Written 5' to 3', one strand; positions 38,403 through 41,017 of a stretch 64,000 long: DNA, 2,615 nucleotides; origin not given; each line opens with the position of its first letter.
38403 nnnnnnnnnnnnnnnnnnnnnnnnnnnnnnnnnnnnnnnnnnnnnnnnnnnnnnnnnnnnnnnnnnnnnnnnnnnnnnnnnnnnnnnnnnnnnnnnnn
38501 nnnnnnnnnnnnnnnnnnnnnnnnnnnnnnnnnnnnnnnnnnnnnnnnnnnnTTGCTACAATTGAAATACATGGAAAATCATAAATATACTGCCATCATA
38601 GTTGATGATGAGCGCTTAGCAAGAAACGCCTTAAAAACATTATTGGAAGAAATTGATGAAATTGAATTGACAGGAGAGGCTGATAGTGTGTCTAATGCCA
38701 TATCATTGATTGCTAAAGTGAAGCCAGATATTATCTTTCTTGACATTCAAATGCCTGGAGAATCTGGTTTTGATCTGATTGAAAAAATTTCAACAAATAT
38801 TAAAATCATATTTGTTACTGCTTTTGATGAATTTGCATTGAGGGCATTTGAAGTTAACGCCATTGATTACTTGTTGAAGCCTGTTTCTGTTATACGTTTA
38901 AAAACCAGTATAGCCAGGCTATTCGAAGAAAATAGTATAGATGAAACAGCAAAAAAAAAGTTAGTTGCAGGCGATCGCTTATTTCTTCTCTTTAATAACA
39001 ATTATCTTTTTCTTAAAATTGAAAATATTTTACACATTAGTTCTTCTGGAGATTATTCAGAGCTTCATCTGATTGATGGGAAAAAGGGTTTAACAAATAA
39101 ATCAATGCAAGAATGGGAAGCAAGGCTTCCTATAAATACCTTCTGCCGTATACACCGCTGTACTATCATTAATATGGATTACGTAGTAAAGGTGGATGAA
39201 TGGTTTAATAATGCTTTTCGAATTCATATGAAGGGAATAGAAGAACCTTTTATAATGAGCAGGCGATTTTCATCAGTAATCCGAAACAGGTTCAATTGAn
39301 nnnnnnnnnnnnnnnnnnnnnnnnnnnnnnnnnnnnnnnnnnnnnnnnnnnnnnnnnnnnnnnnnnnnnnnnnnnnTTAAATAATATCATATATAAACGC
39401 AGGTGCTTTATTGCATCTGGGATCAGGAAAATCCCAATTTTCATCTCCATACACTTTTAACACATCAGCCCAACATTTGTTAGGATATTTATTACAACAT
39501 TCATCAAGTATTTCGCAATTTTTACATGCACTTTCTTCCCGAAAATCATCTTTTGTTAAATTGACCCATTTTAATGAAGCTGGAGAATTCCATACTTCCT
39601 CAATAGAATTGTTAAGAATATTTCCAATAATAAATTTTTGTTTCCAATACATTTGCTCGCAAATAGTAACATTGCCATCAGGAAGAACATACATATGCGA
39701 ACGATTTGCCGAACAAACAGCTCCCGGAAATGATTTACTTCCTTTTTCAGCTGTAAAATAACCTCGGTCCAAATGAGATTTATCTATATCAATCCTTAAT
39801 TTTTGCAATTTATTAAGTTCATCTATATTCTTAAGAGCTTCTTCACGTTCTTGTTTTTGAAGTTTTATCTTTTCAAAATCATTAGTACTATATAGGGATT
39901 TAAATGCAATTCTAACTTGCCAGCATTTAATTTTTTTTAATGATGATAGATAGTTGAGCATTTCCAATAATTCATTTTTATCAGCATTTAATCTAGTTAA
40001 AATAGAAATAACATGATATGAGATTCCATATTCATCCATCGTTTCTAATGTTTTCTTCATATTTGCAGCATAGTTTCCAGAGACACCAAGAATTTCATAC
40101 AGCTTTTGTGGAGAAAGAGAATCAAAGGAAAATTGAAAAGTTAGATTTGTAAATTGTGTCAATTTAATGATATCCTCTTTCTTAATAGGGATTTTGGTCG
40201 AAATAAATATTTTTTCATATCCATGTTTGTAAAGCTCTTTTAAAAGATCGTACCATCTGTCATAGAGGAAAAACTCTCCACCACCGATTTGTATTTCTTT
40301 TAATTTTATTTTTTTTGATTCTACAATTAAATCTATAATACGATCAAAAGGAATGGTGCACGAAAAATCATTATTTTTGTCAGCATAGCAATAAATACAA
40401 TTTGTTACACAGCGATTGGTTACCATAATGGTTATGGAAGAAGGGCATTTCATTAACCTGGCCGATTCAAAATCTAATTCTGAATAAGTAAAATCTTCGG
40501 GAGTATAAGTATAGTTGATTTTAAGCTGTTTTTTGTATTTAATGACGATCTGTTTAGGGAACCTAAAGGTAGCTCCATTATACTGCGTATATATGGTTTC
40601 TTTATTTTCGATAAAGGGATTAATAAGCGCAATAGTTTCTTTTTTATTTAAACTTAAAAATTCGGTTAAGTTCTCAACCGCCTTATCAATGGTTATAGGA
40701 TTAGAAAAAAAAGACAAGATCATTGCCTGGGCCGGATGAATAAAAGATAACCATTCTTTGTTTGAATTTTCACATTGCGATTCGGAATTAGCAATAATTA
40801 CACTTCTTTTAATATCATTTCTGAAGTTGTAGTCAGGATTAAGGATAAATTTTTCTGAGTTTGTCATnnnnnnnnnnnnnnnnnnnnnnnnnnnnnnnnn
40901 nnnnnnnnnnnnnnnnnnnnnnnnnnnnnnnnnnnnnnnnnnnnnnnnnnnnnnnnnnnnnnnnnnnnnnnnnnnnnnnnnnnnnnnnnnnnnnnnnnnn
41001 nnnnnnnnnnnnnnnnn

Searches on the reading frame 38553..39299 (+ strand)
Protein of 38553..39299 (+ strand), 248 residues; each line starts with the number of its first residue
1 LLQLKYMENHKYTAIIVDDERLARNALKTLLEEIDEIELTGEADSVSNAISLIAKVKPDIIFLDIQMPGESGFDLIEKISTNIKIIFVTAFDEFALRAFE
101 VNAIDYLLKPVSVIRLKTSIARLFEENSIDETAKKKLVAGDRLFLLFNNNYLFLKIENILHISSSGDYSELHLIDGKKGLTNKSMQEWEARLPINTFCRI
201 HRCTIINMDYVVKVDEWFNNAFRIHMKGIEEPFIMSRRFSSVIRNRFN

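Call 8: search_protein_families(library=pfam, proteins=[window:38553-39299:+], max_evalue=0.01)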
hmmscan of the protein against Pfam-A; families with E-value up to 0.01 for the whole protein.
window:38553-39299:+ (248 aa): 2 families
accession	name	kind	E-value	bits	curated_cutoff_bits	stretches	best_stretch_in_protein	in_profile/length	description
PF00072.30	Response_reg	-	1.9e-22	80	30.2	1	15-120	2-110/111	Response regulator receiver domain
PF04397.21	LytTR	-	9e-20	71.2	22.6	1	151-246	3-96/98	LytTr DNA-binding domain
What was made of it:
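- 38571..39299 (+): Response regulator, REC + LytTR DNA-binding domain (the proposed binder of the repeats). Call 8, Response_reg 1.9e-22 and LytTR 9e-20.
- On LytTR-family operator (tandem direct-repeat binding site): PF04397 hit with E=9e-20 in the regulator at 38571-39299 (call 8).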

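Call 9: search_protein_families(library=ncbifam, proteins=[window:38553-39299:+], max_evalue=0.01)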
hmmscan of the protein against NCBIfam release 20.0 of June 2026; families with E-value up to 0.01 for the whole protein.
window:38553-39299:+ (248 aa): 91 families (the best 25 are shown)
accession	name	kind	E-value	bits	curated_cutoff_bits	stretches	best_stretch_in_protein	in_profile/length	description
NF008677.0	PRK11697.1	equivalog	3.4e-43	147.7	246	1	13-247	3-235/238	two-component system response regulator BtsR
NF010684.1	PRK14084.1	equivalog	3.5e-42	144.9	375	1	14-228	3-234/254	response regulator transcription factor LytR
NF001965.0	PRK00742.1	subfamily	3.3e-16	59.4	293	1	12-119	4-117/357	chemotaxis-specific protein-glutamate methyltransferase CheB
TIGR02875.1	spore_0_A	equivalog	7.8e-15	54.8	200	1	11-136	2-134/262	sporulation transcription factor Spo0A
NF007935.0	PRK10651.1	equivalog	1.6e-14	53.6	250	1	8-112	3-112/216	two-component system response regulator NarL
TIGR01818.1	ntrC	equivalog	2.8e-13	49.5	558.6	1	15-131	2-121/463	nitrogen regulation protein NR(I)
NF047785.1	respo_reg_MadR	equivalog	3.1e-13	49.6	300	1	15-128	4-125/209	MadR family response regulator transcription factor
NF052445.1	RespRegMctR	equivalog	4.1e-13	49.2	300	1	14-121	4-116/205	two-component system response regulator MctR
NF011896.0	PRK15369.1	equivalog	7.6e-13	48.6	242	1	11-159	3-157/211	two component system response regulator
NF045944.1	ResRegRpaBCyano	equivalog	2e-12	47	330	1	15-132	1-120/229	response regulator transcription factor RpaB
NF008469.0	PRK11361.1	equivalog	4.7e-12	45.3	714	1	13-131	6-127/461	acetoacetate metabolism transcriptional regulator AtoC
NF007018.1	PRK09483.1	equivalog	6.6e-12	45.5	280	1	15-109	5-104/217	UvrY/SirA/GacA family response regulator transcription factor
NF007708.0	PRK10403.1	equivalog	9.4e-12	44.8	343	1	8-109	3-109/215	nitrate/nitrite response regulator protein NarP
NF009206.0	PRK12555.1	subfamily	1.1e-11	44.3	342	1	15-115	4-110/340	chemotaxis-specific protein-glutamate methyltransferase CheB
NF007419.0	PRK09958.1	equivalog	1.4e-11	44.3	251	1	13-81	2-69/204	acid-sensing system DNA-binding response regulator EvgA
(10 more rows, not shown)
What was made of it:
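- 38571..39299 (+): Call 9: the best NCBIfam models are BtsR and LytR, both below cut-off.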

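Call 19: find_related_loci(query=window:38553-39299:+, collection=genome_contigs, flank=8000)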
Query window:38553-39299:+ (248 aa) in genome_contigs; peptide patterns used: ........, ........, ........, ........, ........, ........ (x = any residue, [..] = any of these).
600 stretches matched a pattern (row limit reached: there are more); 554 encode a relative of the query (tblastn E <= 1e-3); the best 80 are kept; 80 distinct loci.
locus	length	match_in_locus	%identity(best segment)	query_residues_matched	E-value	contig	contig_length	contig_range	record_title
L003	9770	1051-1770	65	9-248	1e-106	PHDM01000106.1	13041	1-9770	MAG: Bacteroidetes bacterium HGW-Bacteroidetes-17 08E140C01_z5_2013_Ig3399_v2_scaffold_3121, whole genome shotgun sequen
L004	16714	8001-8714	51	9-246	4e-77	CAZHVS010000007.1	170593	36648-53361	MAG TPA_asm: uncultured Ignavibacteriaceae bacterium isolate binchicken_co20_231 genome assembly, contig: NODE_195_lengt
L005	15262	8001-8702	49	15-248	4e-74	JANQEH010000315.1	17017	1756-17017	MAG: bacterium isolate PL23a_bin.125 k99_5966207, whole genome shotgun sequence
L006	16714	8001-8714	45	10-248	4e-71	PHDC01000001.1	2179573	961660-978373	MAG: Bacteroidetes bacterium HGW-Bacteroidetes-5 08E140C01_scaffold_0, whole genome shotgun sequence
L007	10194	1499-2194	48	14-245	2e-70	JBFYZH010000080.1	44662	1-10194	MAG: Candidatus Krumholzibacteriota bacterium isolate PPR_0430 PPR_0430.fa_k121_72062, whole genome shotgun sequence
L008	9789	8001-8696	47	14-245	6e-70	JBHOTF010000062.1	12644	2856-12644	Bacteroidota bacterium isolate SAG AM-312-L11 AM-312-L11_NODE_62, whole genome shotgun sequence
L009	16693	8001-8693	48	14-244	2e-65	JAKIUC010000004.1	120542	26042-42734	MAG: Melioribacteraceae bacterium isolate D96SM.bin.9 NODE_49_length_120542_cov_5.832073, whole genome shotgun sequence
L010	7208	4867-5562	48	14-244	1e-64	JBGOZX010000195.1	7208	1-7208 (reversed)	MAG: Bacteroidia bacterium isolate OBJ_0618_130150_142 k141_4715673_length_7208_cov_11.0000, whole genome shotgun sequen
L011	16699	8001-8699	47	14-245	1e-63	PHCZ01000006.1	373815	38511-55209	MAG: Bacteroidetes bacterium HGW-Bacteroidetes-8 08E140C01_z5_2013_Ig3399_v2_scaffold_350, whole genome shotgun sequence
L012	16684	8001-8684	47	14-240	4e-63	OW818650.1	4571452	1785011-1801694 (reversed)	metagenome genome assembly, chromosome: 1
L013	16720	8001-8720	45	11-247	1e-62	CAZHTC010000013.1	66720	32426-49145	MAG TPA_asm: uncultured Bifidobacteriaceae bacterium isolate SRP257259_co1_20 genome assembly, contig: NODE_392_length_6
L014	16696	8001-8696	46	14-244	2e-62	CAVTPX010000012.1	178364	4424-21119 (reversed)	MAG: uncultured Bacteroidales bacterium isolate MFD00905.bin.1.96 genome assembly, contig: contig_69708, whole genome sh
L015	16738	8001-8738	42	5-247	1e-61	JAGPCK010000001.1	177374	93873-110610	MAG: Bacteroidia bacterium isolate Gw_SlAct_bin_253 Gw_SlAct_69_length_177374_cov_17.616027, whole genome shotgun sequen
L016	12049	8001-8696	47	7-240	1e-61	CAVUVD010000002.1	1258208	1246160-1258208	MAG: uncultured Bacteroidetes bacterium isolate MFD03899.bin.2.103 genome assembly, contig: contig_12669, whole genome s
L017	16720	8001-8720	44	11-247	4e-61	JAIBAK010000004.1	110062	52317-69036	MAG: Bacteroidia bacterium isolate SSF48 NODE_2713_length_110062_cov_64.825215, whole genome shotgun sequence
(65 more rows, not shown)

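Call 20: find_encoding_contigs(protein=window:38583-39299:+, flank=8000, max_places=6)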
Protein window:38583-39299:+ (238 aa): no gene with exactly this product is on record in the collection.
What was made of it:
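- Tried and rejected: A look-up of the regulator from 38583 found nothing (call 20).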

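Call 60: search_solved_structures(query=window:38571-39299:+, max_evalue=0.001)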
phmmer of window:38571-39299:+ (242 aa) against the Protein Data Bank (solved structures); distinct sequences matched with E-value up to 0.001: 175 (the best 60 are shown).
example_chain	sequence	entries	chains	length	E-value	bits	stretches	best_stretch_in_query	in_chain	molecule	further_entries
6m8o_A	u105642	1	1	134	2.5e-20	76.2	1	8-124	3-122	DNA-binding response regulator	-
2qv0_A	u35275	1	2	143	3.6e-15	59.3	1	2-117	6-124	Protein mrkE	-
9xzo_A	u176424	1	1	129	7.7e-13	51.7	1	9-117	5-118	De novo protein M1X0B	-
6swb_A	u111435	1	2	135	3.6e-12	49.5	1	3-121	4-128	Two-component response regulator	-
4le0_A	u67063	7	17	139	9.9e-12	48.1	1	8-112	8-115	Transcriptional regulatory protein DesR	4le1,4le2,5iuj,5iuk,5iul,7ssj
4ldz_A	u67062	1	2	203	2.4e-11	46.8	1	8-112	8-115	Transcriptional regulatory protein DesR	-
7ssi_C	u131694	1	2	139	2.5e-11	46.7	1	8-112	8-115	Transcriptional regulatory protein DesR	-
3b2n_A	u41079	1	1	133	3e-11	46.5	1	8-115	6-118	Uncharacterized protein Q99UF4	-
6swf_A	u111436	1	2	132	3.6e-11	46.3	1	7-121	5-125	Two-component response regulator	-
1s8n_A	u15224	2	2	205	8.5e-11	45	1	8-114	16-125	putative antiterminator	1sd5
4iga_A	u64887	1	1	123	1.5e-10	44.2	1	8-111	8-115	Chemotaxis protein CheY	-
7od9_B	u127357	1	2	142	1.6e-10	44.2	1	8-118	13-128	Response regulator receiver protein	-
1tmy_A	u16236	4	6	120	1.8e-10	44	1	8-111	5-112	CHEY PROTEIN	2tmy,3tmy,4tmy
1u0s_Y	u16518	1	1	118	2e-10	43.8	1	8-111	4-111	Chemotaxis protein cheY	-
6ekg_Y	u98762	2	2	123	2.6e-10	43.4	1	8-118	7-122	Chemotaxis protein CheY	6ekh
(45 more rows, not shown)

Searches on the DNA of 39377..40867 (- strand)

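Call 61: search_rna_families(sources=[L001, L002], threshold=gathering, show_alignments=3)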
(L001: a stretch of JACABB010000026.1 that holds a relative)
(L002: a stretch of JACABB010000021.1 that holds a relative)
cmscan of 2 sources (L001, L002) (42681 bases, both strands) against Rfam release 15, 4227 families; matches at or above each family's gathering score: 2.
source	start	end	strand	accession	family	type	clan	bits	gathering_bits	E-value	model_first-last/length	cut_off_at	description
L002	3934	3972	+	RF02914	DUF805b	Cis-reg;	CL00115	45.1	35.6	8.7e-10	1-35/35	no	DUF805b RNA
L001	9556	9590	+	RF02914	DUF805b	Cis-reg;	CL00115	44.6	35.6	1.3e-09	1-35/35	no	DUF805b RNA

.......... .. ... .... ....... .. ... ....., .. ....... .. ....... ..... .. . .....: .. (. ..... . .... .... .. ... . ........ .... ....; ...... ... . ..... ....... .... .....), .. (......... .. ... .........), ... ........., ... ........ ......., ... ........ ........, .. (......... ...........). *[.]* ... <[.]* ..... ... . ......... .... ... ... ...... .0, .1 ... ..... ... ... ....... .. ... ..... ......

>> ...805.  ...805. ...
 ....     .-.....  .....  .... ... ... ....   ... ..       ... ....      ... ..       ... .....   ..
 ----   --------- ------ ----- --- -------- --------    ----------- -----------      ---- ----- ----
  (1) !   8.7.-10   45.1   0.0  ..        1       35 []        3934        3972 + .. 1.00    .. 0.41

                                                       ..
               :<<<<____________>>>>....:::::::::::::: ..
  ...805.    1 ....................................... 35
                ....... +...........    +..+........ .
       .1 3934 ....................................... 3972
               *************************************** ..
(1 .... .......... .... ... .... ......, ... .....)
